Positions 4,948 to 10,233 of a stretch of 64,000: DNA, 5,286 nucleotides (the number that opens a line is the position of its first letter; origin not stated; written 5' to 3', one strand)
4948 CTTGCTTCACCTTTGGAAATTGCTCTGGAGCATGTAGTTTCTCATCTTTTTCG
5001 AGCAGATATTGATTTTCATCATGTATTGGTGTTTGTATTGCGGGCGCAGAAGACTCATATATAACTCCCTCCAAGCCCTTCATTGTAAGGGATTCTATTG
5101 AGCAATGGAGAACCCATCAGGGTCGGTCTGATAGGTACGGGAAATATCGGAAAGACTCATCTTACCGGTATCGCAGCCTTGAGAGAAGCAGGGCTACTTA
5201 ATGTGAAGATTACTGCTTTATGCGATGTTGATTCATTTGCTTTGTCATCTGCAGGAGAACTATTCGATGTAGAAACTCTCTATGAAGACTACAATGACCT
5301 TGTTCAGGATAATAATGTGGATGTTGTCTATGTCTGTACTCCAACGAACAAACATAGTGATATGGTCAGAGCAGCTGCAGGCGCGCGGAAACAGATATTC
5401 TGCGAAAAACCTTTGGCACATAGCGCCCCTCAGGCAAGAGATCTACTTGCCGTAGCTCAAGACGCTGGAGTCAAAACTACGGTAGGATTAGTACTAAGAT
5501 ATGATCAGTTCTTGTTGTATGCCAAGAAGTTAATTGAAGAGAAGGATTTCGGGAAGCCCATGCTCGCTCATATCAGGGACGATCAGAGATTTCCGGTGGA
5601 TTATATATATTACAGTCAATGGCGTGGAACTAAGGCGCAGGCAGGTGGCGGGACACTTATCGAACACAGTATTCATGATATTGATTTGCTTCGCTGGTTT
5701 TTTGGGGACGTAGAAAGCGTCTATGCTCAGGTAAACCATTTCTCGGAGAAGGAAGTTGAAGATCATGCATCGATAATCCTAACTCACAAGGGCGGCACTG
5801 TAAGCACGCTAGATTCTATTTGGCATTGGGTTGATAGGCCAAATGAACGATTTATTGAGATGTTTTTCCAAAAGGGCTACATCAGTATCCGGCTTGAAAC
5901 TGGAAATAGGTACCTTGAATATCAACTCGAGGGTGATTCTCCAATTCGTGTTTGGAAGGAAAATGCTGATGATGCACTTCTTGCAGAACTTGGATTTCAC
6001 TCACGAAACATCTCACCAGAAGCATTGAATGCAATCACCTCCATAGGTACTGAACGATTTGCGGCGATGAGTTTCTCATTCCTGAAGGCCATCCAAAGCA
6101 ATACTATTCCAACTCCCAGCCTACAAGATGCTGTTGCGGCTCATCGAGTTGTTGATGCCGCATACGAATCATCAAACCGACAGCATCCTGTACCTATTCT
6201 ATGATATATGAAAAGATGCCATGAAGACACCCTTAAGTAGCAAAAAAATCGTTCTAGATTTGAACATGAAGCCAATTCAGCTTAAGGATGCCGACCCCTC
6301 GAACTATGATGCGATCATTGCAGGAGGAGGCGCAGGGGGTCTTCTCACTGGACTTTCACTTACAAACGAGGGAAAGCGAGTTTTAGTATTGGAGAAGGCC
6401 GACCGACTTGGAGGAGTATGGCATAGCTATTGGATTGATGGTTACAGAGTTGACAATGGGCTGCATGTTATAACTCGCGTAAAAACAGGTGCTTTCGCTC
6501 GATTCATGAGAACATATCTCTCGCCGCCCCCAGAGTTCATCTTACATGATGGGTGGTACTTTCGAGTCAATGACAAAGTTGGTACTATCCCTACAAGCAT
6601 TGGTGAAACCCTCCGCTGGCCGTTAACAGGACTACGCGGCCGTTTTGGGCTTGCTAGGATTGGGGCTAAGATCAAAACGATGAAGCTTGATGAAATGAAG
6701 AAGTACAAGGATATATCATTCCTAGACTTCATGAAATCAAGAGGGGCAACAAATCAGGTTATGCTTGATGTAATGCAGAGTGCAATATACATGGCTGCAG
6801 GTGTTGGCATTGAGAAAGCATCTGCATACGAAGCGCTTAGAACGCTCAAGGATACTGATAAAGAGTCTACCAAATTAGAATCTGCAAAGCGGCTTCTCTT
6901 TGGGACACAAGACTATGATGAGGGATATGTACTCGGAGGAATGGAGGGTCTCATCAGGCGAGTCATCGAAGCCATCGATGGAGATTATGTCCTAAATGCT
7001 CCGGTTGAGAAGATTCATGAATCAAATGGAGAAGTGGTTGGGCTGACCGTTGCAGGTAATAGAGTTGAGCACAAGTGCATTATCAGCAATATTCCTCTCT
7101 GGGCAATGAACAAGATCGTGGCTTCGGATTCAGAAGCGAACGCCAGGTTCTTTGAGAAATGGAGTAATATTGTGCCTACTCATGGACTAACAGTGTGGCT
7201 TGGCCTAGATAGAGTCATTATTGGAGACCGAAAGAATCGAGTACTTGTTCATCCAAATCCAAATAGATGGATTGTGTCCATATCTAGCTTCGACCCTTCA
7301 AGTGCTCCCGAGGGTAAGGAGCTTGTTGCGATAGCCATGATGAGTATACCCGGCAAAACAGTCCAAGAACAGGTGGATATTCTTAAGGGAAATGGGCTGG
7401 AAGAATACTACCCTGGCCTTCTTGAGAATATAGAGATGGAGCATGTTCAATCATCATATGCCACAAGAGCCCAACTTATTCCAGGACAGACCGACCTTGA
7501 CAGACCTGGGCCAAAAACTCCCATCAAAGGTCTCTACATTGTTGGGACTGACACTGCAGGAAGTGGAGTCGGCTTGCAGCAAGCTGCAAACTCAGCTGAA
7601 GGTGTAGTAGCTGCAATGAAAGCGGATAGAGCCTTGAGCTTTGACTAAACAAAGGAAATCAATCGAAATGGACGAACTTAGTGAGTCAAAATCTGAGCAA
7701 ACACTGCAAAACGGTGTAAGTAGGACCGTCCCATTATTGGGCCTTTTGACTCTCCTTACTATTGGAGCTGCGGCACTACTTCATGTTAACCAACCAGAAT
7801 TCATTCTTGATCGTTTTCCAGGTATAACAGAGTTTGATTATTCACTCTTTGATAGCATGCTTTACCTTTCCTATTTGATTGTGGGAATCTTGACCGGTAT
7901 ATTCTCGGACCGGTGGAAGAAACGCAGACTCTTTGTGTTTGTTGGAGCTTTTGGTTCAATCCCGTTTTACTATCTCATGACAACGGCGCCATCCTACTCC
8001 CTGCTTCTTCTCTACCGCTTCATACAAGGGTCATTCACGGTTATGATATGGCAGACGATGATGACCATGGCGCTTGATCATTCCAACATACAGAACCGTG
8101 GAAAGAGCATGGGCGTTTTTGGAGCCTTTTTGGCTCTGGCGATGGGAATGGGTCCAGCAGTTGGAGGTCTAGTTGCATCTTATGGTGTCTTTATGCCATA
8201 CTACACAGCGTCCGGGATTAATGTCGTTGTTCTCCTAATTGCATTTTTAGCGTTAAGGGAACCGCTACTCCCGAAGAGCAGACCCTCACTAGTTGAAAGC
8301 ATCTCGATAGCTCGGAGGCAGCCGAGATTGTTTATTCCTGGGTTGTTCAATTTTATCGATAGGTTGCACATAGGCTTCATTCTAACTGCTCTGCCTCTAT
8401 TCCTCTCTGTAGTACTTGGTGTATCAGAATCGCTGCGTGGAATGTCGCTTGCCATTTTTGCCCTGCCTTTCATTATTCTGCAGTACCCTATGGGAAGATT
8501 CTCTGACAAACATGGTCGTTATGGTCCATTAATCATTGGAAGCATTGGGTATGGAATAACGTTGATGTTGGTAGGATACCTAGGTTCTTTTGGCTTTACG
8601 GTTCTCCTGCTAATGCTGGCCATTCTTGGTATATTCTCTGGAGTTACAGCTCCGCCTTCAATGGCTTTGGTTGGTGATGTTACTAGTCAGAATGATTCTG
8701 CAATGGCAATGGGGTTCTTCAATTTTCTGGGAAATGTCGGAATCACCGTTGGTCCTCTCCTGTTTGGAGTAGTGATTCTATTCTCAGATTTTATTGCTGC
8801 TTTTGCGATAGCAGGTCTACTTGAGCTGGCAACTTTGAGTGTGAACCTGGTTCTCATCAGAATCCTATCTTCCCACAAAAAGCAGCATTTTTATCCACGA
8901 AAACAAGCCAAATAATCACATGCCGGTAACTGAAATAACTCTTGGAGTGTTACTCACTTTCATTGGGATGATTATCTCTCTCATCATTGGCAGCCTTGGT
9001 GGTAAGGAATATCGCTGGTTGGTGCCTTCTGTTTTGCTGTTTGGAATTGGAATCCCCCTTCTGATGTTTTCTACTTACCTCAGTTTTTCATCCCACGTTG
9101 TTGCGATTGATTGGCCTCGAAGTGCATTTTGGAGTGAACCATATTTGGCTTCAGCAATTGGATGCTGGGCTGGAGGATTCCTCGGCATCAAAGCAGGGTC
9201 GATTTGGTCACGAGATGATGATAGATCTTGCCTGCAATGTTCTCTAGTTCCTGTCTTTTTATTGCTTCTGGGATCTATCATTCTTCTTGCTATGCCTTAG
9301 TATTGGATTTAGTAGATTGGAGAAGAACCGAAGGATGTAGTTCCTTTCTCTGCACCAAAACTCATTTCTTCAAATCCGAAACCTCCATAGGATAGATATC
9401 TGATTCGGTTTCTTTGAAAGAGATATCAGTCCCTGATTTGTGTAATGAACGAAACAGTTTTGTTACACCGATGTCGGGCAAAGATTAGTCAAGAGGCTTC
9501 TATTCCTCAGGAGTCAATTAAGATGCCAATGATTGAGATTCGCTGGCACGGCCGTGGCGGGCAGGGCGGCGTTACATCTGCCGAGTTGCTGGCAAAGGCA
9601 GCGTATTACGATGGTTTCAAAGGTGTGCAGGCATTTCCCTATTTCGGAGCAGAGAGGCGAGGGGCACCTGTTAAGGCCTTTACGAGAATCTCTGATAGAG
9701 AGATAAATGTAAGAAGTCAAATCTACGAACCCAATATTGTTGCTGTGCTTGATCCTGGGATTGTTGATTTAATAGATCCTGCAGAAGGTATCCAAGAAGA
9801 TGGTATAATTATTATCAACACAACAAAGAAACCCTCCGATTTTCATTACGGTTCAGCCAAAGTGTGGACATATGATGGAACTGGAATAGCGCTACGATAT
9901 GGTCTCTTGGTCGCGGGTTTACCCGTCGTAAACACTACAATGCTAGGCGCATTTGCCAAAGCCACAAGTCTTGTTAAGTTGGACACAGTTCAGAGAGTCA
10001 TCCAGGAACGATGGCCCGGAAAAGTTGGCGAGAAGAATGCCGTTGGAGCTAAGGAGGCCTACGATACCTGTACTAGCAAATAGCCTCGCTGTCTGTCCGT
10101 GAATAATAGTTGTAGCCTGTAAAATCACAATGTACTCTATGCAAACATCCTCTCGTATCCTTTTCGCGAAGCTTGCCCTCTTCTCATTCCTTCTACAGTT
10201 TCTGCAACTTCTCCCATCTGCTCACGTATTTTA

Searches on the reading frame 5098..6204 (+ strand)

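Call 36: search_protein_families(library=pfam, proteins=[window:5098-6204:+])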
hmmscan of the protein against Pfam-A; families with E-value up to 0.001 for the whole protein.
window:5098-6204:+ (368 aa): 4 families
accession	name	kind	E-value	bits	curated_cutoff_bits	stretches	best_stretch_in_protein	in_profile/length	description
PF22725.1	GFO_IDH_MocA_C3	-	4e-26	91.9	27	1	141-262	3-123/124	GFO/IDH/MocA C-terminal domain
PF01408.29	GFO_IDH_MocA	-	5.2e-26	92.1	24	1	7-130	1-119/120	Oxidoreductase family, NAD-binding Rossmann fold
PF02894.22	GFO_IDH_MocA_C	-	1.3e-21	77.8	22.9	1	143-367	1-218/218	Oxidoreductase family, C-terminal alpha/beta domain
PF03447.22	NAD_binding_3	-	0.00024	22.2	24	1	13-126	1-112/116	Homoserine dehydrogenase, NAD binding domain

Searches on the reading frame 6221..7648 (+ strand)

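Call 36: search_protein_families(library=pfam, proteins=[window:6221-7648:+])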
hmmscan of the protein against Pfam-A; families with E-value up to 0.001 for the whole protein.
window:6221-7648:+ (475 aa): 7 families
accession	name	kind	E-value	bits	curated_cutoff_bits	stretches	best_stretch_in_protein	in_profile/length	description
PF01593.30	Amino_oxidase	-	1.5e-23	84.2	19.8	1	39-465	2-441/443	Flavin containing amine oxidoreductase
PF13450.12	NAD_binding_8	-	6.4e-13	49.2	21.9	1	33-97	1-66/68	NAD(P)-binding Rossmann-like domain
PF00890.30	FAD_binding_2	-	1e-06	28.6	20.4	1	30-71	1-40/414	FAD binding domain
PF12831.13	FAD_oxidored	-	4.8e-05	23.3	27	1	30-97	1-66/416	FAD dependent oxidoreductase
PF00996.24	GDI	-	0.00066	18.8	23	0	109-299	104-291/436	GDP dissociation inhibitor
PF01266.30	DAO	-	0.00088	19.3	27.9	0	30-65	1-37/353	FAD dependent oxidoreductase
PF03486.20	HI0933_like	-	0.00093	19.2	50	0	30-64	2-36/244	HI0933-like protein Rossmann domain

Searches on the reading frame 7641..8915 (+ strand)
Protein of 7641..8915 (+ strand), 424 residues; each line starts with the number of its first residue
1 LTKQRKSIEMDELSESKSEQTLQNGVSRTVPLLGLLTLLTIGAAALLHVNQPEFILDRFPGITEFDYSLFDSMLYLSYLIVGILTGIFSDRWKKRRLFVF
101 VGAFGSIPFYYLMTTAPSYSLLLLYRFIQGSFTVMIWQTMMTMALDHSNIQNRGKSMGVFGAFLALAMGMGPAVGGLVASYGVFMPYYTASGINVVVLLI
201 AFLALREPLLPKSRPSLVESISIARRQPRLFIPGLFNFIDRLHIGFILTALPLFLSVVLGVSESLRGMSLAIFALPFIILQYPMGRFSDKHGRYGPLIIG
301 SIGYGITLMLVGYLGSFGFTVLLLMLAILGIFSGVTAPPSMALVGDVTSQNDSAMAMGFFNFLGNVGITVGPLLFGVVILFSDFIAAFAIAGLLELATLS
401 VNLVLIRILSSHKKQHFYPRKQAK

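Call 36: search_protein_families(library=pfam, proteins=[window:7641-8915:+])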
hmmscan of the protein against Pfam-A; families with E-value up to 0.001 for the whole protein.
window:7641-8915:+ (424 aa): 3 families
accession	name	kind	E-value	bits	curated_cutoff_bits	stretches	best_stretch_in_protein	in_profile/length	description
PF07690.21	MFS_1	-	1.4e-46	159.4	33.4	2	237-407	5-173/347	Major Facilitator Superfamily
PF05977.19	MFS_3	-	4.7e-07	29.1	27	1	273-401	54-185/524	Transmembrane secretion effector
PF03209.21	PUCC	-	0.0008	19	21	1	89-201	268-389/401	PUCC protein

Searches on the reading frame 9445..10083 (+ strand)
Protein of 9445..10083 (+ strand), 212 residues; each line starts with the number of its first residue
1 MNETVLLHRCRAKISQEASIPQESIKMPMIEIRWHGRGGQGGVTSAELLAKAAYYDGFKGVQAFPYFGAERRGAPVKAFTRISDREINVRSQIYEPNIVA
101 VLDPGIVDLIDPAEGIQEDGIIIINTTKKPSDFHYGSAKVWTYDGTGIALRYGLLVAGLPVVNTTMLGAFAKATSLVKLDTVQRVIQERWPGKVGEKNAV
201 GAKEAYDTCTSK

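Call 45: search_protein_families(library=pfam, proteins=[window:9445-10083:+], max_evalue=0.00001)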
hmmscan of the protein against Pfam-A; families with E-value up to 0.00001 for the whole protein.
window:9445-10083:+ (212 aa): 1 family
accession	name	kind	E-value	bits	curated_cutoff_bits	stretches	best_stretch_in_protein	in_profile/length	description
PF01558.24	POR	-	1.2e-33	117.1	27.4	1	38-207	1-173/173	Pyruvate ferredoxin/flavodoxin oxidoreductase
